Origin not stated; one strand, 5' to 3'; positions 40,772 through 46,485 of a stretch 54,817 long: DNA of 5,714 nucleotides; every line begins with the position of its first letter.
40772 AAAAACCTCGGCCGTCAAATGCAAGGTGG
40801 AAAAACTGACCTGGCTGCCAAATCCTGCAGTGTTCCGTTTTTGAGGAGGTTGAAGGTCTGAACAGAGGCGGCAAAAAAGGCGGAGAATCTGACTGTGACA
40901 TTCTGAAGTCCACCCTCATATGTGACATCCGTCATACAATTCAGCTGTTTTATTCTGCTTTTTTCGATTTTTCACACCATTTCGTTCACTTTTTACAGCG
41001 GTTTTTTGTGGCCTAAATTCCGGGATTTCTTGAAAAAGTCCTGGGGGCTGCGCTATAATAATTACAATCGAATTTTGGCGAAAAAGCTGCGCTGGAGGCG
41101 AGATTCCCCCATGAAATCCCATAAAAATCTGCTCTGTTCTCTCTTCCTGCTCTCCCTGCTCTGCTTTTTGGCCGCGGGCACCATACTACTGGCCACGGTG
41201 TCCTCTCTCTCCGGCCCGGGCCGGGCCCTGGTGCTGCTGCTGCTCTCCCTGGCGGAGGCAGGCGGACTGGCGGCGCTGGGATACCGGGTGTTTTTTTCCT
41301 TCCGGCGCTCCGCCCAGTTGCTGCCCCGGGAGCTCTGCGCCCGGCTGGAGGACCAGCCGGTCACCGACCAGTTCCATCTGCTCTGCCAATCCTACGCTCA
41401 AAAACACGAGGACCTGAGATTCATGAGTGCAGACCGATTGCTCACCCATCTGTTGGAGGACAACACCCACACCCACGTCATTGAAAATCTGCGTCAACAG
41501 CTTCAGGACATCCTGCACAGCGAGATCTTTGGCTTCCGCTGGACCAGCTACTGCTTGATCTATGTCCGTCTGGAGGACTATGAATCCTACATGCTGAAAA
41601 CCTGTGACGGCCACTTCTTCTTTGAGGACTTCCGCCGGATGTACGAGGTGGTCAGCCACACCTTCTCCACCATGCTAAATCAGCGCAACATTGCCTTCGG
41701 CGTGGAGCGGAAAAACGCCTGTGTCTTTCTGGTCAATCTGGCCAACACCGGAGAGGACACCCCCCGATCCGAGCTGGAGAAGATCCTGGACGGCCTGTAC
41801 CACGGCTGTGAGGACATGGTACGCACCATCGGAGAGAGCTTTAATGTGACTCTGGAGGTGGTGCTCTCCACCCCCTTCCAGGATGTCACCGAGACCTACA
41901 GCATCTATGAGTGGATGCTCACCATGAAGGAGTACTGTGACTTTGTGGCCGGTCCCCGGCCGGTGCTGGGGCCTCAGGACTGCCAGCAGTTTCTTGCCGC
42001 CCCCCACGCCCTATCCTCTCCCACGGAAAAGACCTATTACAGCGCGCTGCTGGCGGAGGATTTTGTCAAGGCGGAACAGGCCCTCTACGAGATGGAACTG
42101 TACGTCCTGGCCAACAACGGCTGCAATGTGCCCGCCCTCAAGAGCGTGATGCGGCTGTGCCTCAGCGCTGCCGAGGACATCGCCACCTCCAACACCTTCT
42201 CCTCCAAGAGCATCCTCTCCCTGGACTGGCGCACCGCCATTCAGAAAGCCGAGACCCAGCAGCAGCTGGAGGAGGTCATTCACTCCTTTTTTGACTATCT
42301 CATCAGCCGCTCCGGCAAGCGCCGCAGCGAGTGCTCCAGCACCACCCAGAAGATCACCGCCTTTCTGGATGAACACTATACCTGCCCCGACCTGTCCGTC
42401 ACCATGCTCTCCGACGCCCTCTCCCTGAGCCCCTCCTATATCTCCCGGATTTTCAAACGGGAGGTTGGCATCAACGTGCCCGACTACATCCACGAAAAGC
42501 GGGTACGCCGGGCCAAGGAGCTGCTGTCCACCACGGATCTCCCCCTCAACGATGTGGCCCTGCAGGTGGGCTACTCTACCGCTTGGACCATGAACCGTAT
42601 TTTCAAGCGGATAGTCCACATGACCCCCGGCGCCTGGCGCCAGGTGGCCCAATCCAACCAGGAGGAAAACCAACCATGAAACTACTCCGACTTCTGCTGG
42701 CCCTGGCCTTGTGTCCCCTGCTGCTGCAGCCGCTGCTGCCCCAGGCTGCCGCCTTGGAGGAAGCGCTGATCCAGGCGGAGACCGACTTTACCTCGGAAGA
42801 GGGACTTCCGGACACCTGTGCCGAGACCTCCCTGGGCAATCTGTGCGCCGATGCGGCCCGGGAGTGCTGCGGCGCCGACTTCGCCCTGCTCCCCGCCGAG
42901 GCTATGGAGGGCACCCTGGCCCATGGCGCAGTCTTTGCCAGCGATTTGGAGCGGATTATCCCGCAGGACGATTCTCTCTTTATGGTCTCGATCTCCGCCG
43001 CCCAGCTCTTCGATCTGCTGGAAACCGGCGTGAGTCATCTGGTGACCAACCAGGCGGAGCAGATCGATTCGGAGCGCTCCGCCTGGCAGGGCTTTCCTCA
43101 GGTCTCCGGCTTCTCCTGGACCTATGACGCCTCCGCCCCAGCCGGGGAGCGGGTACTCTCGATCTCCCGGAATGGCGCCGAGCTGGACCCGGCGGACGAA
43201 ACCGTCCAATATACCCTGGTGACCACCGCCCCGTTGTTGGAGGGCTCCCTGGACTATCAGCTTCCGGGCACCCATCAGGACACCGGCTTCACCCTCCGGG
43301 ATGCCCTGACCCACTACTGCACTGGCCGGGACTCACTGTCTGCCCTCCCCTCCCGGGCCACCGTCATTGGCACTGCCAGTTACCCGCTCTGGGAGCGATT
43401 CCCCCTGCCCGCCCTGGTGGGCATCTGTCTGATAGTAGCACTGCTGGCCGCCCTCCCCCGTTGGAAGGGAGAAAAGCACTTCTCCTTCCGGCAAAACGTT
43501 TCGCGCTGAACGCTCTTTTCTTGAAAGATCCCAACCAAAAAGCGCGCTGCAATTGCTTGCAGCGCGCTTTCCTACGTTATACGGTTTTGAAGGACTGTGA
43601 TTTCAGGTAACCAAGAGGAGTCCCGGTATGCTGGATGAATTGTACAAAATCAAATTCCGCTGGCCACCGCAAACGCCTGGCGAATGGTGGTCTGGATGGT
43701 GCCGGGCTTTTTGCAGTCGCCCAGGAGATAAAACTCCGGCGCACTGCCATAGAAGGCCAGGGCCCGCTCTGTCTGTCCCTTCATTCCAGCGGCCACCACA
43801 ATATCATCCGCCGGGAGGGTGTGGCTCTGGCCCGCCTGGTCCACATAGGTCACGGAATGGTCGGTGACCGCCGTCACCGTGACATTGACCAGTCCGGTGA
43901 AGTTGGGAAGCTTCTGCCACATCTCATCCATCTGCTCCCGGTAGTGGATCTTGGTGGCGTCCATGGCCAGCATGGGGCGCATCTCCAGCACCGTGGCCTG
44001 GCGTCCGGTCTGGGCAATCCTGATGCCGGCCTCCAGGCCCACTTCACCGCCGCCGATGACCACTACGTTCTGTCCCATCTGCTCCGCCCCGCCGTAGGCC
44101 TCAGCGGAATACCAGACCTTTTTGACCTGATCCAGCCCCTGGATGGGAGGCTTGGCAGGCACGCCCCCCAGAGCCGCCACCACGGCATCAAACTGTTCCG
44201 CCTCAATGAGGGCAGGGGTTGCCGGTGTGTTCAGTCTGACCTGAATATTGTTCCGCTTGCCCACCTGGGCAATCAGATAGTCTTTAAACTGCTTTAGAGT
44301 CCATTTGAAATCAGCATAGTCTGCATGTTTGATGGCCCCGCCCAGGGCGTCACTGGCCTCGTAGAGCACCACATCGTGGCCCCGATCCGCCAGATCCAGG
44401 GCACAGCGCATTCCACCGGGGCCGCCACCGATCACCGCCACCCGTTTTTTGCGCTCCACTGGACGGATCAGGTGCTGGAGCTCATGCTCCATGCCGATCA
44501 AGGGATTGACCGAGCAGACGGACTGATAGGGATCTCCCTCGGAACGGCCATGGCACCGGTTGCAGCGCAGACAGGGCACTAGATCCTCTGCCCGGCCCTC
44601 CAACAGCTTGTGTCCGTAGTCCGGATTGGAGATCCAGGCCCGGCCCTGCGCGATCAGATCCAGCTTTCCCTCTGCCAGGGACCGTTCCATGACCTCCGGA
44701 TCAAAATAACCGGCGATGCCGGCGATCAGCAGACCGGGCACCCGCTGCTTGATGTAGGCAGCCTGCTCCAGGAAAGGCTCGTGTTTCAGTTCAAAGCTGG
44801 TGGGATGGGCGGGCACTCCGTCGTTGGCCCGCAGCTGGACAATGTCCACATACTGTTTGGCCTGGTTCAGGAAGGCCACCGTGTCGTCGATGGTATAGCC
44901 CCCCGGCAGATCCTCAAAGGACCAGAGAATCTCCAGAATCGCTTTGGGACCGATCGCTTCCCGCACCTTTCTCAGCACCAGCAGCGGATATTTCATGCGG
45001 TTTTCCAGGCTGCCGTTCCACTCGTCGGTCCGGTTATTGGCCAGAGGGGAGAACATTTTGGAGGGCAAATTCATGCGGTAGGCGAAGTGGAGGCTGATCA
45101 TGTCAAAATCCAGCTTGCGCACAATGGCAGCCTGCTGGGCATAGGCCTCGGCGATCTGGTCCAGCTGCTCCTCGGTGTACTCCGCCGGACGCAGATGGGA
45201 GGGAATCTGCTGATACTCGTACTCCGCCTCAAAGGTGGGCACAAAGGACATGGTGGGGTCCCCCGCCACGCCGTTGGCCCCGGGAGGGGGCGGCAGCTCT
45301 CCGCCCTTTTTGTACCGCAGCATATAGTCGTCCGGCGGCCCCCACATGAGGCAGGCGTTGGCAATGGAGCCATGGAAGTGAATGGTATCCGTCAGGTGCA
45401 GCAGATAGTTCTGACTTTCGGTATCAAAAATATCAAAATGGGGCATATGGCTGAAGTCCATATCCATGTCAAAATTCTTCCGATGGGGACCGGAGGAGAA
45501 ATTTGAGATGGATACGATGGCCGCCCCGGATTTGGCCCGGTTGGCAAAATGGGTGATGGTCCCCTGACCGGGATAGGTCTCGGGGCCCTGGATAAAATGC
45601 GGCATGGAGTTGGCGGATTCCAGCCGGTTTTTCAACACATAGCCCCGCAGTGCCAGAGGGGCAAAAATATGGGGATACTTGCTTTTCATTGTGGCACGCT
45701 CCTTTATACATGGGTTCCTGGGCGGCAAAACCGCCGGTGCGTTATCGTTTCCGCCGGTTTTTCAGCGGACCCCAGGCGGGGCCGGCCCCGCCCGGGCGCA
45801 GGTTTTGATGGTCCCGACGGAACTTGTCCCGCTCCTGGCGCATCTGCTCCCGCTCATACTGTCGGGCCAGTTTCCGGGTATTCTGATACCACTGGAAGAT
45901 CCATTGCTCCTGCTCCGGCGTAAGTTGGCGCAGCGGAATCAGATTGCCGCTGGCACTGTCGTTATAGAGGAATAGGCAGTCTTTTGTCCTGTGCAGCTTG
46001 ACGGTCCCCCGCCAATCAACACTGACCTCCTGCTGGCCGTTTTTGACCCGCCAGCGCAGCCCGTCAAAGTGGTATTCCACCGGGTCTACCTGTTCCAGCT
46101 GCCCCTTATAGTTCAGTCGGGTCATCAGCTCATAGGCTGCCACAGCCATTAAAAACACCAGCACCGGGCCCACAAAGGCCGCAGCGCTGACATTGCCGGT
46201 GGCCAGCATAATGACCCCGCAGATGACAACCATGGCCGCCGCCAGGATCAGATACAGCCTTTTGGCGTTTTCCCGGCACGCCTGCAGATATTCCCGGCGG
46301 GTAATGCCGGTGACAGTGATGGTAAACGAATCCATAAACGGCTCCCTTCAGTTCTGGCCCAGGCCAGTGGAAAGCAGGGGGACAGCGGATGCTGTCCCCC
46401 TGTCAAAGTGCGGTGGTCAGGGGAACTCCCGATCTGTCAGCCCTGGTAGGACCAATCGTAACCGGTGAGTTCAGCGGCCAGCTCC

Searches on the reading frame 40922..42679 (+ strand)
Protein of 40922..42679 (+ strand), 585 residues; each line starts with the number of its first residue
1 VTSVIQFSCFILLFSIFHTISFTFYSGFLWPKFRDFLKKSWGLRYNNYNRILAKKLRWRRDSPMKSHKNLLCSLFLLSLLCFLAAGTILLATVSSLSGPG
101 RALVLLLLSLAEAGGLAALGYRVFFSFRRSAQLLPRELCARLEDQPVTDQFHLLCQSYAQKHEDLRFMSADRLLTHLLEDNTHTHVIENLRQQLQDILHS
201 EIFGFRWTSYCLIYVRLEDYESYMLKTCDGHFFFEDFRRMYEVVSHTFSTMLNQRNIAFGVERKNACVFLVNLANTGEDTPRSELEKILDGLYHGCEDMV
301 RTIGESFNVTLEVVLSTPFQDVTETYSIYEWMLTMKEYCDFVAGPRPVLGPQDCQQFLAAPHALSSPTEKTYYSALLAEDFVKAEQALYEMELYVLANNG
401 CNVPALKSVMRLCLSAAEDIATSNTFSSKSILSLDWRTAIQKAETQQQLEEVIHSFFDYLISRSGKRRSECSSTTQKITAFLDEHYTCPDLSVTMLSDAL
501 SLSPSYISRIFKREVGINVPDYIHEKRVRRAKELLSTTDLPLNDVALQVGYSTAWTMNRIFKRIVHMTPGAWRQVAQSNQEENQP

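Call 20: search_protein_families(library=pfam, proteins=[window:40922-42679:+], max_evalue=0.00001)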
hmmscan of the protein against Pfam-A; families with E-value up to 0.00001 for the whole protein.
window:40922-42679:+ (585 aa): 2 families
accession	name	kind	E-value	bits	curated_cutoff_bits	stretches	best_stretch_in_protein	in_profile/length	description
PF12833.13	HTH_18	-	1.3e-21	77.1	33.6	1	496-574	1-79/80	Helix-turn-helix domain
PF00165.29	HTH_AraC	-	1.3e-11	44.7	26.6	0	536-574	2-42/42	Bacterial regulatory helix-turn-helix proteins, AraC family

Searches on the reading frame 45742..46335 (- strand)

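Call 20: search_protein_families(library=pfam, proteins=[window:45742-46335:-], max_evalue=0.00001)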
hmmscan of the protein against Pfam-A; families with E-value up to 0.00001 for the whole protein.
window:45742-46335:- (197 aa): 1 family
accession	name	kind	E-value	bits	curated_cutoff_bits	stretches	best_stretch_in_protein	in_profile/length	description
PF14317.12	YcxB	-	6.1e-06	26.3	23.3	0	92-145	5-56/61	YcxB-like protein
